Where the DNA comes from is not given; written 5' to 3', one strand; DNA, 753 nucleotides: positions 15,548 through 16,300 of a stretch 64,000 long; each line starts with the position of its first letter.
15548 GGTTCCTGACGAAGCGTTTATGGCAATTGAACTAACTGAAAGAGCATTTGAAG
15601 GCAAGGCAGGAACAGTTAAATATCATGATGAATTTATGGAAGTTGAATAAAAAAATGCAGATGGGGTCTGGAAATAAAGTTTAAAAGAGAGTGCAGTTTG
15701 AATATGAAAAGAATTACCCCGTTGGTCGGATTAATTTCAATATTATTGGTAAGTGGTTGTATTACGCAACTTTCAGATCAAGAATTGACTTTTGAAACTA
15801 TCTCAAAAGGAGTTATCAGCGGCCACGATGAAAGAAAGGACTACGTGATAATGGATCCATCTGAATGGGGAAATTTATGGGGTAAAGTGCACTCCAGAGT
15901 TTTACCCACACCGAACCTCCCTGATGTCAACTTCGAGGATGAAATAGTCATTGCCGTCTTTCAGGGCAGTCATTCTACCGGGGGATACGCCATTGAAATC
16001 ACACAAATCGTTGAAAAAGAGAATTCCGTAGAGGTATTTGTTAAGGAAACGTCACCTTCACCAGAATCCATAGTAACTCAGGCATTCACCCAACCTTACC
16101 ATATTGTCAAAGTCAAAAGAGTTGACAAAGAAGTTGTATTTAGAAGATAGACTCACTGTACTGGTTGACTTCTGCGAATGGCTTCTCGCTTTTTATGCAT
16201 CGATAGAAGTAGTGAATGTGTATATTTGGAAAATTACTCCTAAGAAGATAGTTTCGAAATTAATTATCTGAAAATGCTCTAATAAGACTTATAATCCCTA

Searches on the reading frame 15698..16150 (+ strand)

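Call 54: search_protein_families(library=pfam, proteins=[window:15698-16150:+], max_evalue=0.001)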
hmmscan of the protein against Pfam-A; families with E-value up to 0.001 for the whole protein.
window:15698-16150:+ (150 aa): 1 family
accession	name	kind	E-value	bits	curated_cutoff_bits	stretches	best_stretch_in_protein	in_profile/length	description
PF14343.11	PrcB_C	-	6.4e-17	62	24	1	84-140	2-56/56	PrcB C-terminal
